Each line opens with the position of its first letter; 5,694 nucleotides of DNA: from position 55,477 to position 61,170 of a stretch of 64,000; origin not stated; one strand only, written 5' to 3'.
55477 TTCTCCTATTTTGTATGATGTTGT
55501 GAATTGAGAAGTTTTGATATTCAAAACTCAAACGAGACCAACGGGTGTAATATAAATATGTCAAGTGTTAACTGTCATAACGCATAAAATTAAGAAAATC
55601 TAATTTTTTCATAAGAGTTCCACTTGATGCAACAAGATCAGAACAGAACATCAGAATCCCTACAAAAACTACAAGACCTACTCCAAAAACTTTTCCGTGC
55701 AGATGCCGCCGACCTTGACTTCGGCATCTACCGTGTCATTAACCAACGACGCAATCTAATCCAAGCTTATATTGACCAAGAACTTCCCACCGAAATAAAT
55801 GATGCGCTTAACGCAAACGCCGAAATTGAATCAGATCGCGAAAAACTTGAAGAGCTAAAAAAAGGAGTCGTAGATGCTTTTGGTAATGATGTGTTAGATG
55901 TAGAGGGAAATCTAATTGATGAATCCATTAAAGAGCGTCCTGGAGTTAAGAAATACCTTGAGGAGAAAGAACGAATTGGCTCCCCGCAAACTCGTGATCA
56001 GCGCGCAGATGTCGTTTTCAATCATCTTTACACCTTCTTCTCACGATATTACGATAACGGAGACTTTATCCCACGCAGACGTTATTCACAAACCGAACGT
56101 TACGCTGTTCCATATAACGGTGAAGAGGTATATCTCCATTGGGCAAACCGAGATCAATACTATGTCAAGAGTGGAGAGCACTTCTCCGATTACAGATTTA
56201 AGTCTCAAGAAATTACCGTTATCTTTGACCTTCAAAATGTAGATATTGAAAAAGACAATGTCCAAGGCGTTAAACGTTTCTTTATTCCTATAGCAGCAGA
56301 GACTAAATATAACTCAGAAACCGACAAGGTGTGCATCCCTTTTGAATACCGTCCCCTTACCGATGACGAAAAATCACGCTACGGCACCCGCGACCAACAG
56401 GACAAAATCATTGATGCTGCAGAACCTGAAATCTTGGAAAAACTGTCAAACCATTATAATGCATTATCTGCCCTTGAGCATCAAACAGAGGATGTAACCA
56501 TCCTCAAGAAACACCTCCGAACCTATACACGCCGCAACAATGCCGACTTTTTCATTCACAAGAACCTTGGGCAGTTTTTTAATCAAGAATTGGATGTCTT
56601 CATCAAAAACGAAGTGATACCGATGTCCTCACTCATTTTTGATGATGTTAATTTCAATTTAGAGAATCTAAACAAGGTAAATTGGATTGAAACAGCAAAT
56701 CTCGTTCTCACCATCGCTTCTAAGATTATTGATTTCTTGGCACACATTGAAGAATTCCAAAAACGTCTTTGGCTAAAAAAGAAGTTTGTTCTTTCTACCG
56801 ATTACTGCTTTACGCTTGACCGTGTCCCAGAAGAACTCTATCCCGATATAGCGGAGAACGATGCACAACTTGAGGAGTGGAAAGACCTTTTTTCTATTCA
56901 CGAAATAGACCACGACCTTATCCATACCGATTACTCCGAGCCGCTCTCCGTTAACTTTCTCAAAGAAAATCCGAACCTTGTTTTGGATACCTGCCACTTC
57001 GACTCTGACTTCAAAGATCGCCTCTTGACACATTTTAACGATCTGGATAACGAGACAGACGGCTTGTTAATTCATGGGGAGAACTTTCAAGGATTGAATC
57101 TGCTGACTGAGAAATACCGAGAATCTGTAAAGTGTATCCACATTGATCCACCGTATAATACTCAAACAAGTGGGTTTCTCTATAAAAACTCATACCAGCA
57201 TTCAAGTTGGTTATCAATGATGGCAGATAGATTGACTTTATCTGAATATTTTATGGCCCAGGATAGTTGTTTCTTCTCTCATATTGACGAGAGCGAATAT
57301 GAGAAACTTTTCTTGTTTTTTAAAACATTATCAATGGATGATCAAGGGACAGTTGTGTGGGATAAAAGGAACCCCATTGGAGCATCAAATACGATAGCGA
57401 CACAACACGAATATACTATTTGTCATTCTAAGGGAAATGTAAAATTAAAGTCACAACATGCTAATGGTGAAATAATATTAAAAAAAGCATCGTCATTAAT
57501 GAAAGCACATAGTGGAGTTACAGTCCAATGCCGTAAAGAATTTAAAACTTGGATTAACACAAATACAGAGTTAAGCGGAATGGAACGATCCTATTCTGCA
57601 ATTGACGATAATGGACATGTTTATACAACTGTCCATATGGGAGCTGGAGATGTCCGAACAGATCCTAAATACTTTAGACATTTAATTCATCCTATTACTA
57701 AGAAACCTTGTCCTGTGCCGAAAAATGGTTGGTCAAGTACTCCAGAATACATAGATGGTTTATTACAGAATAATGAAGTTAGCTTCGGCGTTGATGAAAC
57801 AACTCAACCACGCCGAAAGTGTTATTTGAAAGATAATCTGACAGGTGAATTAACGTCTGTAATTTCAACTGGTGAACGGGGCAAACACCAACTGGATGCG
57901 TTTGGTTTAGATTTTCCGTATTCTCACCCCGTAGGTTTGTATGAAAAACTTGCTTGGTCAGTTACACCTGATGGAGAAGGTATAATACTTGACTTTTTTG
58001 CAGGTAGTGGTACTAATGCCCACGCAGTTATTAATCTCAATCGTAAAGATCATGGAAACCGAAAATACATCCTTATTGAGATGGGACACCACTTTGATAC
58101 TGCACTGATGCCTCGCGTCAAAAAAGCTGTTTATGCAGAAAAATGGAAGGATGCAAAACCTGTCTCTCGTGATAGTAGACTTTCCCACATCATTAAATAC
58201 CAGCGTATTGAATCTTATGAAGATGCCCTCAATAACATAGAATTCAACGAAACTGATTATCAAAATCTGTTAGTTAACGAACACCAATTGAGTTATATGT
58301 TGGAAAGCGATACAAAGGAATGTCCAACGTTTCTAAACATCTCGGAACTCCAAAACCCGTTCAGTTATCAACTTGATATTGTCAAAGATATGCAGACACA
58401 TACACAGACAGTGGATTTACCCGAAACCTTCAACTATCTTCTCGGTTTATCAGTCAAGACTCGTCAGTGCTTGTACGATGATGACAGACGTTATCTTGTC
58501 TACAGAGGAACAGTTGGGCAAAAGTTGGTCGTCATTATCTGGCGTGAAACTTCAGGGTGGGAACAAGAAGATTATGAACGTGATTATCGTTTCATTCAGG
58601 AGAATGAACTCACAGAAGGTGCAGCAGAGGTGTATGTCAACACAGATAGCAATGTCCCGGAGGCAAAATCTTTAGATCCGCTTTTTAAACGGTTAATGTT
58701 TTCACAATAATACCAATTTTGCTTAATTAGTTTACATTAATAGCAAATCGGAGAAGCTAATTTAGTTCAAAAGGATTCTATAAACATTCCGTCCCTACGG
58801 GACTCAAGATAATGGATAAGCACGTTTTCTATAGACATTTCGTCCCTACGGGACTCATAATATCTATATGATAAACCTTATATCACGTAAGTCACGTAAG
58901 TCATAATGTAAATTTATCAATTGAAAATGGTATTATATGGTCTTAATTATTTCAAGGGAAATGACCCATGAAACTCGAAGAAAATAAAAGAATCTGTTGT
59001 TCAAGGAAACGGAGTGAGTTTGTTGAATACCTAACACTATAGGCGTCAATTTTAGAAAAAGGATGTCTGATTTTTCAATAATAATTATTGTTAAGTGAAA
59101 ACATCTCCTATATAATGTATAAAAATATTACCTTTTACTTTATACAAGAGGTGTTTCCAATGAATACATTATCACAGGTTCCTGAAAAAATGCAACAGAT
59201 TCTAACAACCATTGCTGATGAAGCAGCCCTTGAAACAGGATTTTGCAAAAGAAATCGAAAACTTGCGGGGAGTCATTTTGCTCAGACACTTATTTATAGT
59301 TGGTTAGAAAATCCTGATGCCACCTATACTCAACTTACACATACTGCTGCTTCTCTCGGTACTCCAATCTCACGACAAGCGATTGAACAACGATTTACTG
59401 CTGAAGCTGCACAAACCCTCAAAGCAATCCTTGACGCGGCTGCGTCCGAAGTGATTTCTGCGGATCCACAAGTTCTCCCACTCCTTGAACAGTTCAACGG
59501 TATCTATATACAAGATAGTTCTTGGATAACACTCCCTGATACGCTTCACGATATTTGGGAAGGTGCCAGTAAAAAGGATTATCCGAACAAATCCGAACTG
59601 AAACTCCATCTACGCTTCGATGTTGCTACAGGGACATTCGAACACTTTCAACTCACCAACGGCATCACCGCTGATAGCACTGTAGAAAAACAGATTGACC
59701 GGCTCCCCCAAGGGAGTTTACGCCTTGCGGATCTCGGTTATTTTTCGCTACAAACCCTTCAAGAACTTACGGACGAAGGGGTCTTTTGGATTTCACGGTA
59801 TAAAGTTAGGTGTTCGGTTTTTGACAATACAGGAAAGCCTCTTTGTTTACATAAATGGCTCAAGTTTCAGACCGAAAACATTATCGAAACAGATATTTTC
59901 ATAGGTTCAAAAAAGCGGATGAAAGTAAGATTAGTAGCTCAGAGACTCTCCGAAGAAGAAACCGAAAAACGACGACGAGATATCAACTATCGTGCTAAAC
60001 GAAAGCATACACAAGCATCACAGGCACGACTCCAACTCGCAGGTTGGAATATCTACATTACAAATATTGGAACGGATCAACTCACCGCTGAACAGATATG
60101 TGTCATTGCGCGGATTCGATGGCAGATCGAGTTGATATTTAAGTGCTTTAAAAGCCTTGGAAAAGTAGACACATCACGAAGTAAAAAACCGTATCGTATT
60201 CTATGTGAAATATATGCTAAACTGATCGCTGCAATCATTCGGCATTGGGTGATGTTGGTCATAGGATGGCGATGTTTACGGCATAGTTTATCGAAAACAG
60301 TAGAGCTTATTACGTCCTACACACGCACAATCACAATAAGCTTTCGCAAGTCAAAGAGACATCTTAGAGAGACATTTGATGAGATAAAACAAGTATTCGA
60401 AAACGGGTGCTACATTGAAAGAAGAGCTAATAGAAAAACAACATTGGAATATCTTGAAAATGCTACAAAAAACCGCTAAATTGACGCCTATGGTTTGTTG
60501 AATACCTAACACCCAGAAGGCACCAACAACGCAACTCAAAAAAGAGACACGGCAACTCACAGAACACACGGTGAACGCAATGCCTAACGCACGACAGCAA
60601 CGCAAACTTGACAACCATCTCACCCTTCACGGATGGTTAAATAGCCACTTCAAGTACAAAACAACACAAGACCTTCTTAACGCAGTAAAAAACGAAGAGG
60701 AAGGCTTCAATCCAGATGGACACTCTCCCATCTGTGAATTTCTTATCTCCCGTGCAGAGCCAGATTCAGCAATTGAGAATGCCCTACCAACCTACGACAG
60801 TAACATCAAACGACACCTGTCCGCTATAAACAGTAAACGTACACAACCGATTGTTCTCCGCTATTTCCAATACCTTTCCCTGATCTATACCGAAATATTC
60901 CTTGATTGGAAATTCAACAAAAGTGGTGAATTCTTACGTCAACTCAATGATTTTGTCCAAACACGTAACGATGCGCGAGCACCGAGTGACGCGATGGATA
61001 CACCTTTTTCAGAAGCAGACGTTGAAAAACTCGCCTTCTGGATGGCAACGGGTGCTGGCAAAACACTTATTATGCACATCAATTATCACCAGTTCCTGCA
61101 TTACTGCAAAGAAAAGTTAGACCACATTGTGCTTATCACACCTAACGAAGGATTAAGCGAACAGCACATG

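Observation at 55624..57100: Type III-like Mod methyltransferase carries an unexplained ~480-aa N-terminal domain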

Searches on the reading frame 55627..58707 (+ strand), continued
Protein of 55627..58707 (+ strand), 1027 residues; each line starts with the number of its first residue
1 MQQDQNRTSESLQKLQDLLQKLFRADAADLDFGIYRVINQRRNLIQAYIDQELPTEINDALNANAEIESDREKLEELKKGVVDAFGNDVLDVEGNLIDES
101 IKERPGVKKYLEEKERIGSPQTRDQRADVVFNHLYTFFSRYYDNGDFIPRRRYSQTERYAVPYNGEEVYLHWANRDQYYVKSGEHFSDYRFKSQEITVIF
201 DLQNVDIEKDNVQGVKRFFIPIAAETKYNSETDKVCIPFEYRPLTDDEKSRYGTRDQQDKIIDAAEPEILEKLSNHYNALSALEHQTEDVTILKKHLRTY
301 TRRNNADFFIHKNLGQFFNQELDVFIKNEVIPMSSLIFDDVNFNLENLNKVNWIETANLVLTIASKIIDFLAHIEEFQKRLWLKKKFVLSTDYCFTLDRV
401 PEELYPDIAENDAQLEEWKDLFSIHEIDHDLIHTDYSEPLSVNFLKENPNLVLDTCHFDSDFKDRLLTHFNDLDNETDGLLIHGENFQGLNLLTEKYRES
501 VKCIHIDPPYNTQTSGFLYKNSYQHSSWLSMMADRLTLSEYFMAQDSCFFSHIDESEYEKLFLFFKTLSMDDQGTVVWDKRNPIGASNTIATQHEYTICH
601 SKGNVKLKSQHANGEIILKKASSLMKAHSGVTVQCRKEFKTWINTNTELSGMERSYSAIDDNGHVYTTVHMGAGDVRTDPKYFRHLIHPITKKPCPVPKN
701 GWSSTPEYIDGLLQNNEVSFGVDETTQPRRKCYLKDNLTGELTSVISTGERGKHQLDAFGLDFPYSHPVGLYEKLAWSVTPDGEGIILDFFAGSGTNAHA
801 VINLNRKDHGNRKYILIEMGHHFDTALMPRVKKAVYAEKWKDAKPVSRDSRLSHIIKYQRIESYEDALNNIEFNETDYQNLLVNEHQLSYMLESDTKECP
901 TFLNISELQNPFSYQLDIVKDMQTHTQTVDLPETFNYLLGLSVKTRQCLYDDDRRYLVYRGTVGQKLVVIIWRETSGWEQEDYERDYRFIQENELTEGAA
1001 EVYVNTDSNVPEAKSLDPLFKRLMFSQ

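Call 46: fold_search(model_id=the predicted structure, library=pdb)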
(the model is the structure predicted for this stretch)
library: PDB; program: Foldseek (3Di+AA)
matches with E <= 10: 650; with E <= 0.001: 23
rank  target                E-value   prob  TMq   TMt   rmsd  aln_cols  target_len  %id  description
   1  4zcf_B                6.0e-12  1.00  0.21  0.33  17.6       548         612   19  Structural basis of asymmetric DNA methylation and ATP-triggered long-range diffusion by EcoP15I (released 2015-07-29)
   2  4zcf_A                6.0e-12  1.00  0.24  0.38  20.3       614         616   20  Structural basis of asymmetric DNA methylation and ATP-triggered long-range diffusion by EcoP15I (released 2015-07-29)
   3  6k0w_B                1.8e-11  1.00  0.24  0.46  16.3       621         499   18  DNA methyltransferase in complex with sinefungin (released 2019-12-11)
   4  7dsu_B                9.9e-11  1.00  0.22  0.49  10.7       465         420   19  Structure of Mod subunit of the Type III restriction-modification enzyme Mbo45V (released 2022-01-05)
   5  6k0w_D                1.6e-10  1.00  0.21  0.47  10.8       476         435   19  DNA methyltransferase in complex with sinefungin (released 2019-12-11)
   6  7dsu_A                2.2e-10  1.00  0.21  0.49  11.5       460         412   19  Structure of Mod subunit of the Type III restriction-modification enzyme Mbo45V (released 2022-01-05)
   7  6k0w_C                4.9e-10  1.00  0.21  0.47   6.9       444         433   19  DNA methyltransferase in complex with sinefungin (released 2019-12-11)
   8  6k0w_A                1.4e-09  1.00  0.21  0.38  15.6       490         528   20  DNA methyltransferase in complex with sinefungin (released 2019-12-11)
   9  6pbd_B                1.6e-05  1.00  0.16  0.45  12.6       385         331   16  DNA N6-Adenine Methyltransferase CcrM In Complex with Double-Stranded DNA Oligonucleotide Containing Its Recognition S (released 2019-10-23)
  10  2zif_A                2.8e-04  1.00  0.15  0.59  11.3       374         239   12  Crystal Structure of TTHA0409, Putative DNA Modification Methylase from Thermus thermophilus HB8- Complexed with S-Ade (released 2008-07-29)
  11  5hfj_A                3.1e-04  1.00  0.15  0.67   9.2       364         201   13  crystal structure of M1.HpyAVI-SAM complex (released 2016-11-16)
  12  8urk_D                3.1e-04  1.00  0.16  0.62  11.1       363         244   14  Crystal structure of DNA N6-Adenine Methyltransferase M.BceJIV from Burkholderia cenocepacia in complex with duplex DN (released 2024-09-11)
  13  6pbd_A                4.2e-04  1.00  0.17  0.45  12.5       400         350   14  DNA N6-Adenine Methyltransferase CcrM In Complex with Double-Stranded DNA Oligonucleotide Containing Its Recognition S (released 2019-10-23)
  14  8urk_A                5.1e-04  1.00  0.16  0.59  14.8       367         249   16  Crystal structure of DNA N6-Adenine Methyltransferase M.BceJIV from Burkholderia cenocepacia in complex with duplex DN (released 2024-09-11)
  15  1g60_A                5.1e-04  1.00  0.15  0.57  11.2       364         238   12  Crystal Structure of Methyltransferase MboIIa (Moraxella bovis) (released 2002-05-01)
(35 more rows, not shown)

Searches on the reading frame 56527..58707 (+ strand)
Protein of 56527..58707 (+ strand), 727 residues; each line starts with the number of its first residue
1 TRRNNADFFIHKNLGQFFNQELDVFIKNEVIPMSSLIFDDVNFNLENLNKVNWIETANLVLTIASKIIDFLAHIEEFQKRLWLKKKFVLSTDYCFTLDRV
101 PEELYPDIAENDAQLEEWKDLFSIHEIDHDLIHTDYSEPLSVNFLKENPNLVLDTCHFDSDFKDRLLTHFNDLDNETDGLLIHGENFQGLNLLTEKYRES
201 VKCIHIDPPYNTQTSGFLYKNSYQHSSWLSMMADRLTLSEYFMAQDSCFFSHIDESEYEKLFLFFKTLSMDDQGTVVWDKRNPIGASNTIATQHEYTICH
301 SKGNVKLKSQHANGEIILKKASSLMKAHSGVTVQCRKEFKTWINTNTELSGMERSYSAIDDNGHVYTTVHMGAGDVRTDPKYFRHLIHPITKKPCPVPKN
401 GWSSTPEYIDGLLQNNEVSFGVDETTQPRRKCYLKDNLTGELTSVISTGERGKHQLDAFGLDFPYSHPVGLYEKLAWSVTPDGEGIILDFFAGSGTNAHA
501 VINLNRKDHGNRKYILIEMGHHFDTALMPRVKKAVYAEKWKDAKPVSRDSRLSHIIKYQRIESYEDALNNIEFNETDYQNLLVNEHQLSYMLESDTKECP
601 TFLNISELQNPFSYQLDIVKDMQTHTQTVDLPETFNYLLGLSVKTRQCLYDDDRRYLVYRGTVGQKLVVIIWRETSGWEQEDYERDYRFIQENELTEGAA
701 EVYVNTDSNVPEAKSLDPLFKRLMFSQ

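Call 76: search_solved_structures(query=window:56527-58707:+, max_evalue=0.001, show_alignments=3)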
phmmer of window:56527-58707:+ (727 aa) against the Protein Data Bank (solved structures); distinct sequences matched with E-value up to 0.001: 3.
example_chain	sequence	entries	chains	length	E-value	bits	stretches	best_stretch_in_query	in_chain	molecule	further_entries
4zcf_A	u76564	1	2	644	3.3e-40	141.5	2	216-520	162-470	Restriction endonuclease EcoP15I, modification subunit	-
6k0w_B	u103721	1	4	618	2.3e-25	92.4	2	460-557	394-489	Adenine specific DNA methyltransferase (Mod)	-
7dsu_A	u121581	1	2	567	1.9e-21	79.5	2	163-334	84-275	Mbo45V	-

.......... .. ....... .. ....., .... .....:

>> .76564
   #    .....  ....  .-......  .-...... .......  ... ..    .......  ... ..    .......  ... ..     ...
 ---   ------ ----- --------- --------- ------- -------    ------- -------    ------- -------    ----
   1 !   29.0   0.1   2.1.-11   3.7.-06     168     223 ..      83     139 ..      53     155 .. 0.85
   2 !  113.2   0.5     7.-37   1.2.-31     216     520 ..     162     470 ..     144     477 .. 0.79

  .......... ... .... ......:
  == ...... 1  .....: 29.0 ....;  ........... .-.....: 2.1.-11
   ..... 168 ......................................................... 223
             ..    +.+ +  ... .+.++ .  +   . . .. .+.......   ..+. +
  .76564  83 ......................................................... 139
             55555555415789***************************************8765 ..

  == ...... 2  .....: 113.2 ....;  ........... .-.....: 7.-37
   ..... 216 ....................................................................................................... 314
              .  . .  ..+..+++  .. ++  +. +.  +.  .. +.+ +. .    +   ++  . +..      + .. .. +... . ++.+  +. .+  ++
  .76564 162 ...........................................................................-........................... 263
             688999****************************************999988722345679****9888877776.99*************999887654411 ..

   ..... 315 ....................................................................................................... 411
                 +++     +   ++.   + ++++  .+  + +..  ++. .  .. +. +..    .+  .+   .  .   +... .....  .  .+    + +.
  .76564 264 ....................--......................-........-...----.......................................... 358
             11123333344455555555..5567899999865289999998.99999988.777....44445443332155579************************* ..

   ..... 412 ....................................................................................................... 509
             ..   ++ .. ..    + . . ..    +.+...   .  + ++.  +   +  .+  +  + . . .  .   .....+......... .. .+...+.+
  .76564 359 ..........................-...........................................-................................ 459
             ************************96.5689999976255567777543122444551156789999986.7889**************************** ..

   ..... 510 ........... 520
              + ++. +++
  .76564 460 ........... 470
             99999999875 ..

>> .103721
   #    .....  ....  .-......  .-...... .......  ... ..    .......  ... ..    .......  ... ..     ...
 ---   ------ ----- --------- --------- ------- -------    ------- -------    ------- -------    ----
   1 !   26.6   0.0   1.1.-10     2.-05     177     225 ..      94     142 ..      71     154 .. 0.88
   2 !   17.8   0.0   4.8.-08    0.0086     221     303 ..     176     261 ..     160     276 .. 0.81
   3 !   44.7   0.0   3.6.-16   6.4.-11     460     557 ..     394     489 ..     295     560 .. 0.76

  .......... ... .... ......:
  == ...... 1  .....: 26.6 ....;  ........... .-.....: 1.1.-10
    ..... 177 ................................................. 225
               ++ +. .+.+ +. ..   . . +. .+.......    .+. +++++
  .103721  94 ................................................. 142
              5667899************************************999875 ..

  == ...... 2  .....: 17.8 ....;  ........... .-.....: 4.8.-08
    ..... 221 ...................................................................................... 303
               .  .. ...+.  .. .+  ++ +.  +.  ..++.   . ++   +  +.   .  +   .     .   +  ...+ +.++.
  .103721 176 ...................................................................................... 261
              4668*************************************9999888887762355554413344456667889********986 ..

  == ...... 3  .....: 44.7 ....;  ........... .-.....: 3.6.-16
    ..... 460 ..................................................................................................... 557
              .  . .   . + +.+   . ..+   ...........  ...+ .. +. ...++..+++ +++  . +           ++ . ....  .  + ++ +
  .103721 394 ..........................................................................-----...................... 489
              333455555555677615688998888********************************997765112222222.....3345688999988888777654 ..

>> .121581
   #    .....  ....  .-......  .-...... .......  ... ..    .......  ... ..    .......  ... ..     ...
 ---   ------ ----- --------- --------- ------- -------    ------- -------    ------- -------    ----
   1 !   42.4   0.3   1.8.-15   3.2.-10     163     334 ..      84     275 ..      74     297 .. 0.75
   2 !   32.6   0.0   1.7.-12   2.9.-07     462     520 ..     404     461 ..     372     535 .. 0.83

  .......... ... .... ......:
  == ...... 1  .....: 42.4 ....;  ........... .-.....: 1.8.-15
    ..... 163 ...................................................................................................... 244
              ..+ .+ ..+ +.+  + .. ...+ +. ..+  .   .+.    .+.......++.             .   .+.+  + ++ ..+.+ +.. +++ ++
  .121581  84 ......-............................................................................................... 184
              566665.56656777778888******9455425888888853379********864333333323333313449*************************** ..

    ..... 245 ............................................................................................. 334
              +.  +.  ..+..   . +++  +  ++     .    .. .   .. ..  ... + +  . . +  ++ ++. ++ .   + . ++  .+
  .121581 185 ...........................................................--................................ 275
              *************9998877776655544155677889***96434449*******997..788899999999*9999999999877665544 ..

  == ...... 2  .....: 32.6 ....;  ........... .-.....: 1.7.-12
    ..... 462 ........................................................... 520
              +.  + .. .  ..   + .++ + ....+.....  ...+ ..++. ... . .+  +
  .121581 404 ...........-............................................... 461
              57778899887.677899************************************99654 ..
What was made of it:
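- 57427..57906 (+): Target recognition domain (aa ~601-760). The allele differs from the nearest relatives and is of the same TRD class as EcoP15I, Eco86II and the R. marinus Mod. Aligns to the EcoP15I TRD (call 76).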

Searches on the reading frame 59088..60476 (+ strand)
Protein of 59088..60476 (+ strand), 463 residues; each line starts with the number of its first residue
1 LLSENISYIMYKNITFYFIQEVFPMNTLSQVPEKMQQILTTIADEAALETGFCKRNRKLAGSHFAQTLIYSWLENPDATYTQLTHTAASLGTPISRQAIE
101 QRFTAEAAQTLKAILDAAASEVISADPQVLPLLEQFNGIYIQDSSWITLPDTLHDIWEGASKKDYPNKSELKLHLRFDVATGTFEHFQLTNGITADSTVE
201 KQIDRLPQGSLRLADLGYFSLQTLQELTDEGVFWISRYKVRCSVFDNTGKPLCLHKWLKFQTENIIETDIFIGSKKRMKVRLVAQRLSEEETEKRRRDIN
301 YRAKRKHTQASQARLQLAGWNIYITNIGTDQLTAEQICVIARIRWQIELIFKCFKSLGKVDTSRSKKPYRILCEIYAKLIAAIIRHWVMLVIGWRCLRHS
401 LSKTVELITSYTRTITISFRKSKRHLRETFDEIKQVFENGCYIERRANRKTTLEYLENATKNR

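Call 5: search_protein_families(library=pfam, proteins=[window:59088-60476:+], max_evalue=0.01)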
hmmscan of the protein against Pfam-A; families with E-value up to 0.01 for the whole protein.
window:59088-60476:+ (463 aa): 1 family
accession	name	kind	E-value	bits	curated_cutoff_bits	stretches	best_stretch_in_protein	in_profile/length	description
PF01609.27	DDE_Tnp_1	-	3.3e-25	89.4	23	1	138-383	5-199/200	Transposase DDE domain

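Call 6: search_protein_families(library=padloc, proteins=[window:59088-60476:+], max_evalue=0.01)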
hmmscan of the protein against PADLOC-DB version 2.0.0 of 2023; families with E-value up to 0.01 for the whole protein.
window:59088-60476:+ (463 aa): 0 families

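Call 7: search_protein_families(library=ncbifam, proteins=[window:59088-60476:+], max_evalue=0.01)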
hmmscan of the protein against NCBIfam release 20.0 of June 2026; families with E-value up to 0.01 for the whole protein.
window:59088-60476:+ (463 aa): 5 families
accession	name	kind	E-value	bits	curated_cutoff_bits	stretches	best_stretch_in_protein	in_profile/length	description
NF033592.1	transpos_IS4_1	equivalog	1.8e-62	211.4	115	1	41-389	8-332/332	IS4 family transposase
NF033559.2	transpos_IS1634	equivalog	5e-12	45.6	100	1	285-428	330-467/483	IS1634 family transposase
NF033591.1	transpos_IS4_2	equivalog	1.7e-07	30.7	152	1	213-434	123-323/340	IS4 family transposase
NF033520.1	transpos_IS982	equivalog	0.0011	18.6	130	0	172-238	115-181/243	IS982 family transposase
NF049925.1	transpos_IS4_4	equivalog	0.0024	16.6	250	1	276-362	252-343/449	IS4 family transposase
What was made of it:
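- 59018..60512 (+): IS4-family insertion sequence between mod and res. Inverted repeats at 59036-59052 and 60478-60494, transposase ORF 59088-60479, flanking 20-bp direct repeats at 59018-59037 and 60493-60512. Pfam DDE_Tnp_1 and NCBIfam transpos_IS4_1 E 1.8e-62 (calls 5, 7).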

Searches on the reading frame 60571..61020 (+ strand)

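Call 90: search_protein_families(library=padloc, proteins=[window:60571-61020:+], max_evalue=0.1)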
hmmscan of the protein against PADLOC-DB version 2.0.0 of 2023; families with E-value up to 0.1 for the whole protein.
window:60571-61020:+ (150 aa): 1 family
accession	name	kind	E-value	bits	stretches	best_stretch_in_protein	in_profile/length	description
PDLC03654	REase_III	-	6.7e-13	45.2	1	14-133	26-151/1154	Type III restriction enzyme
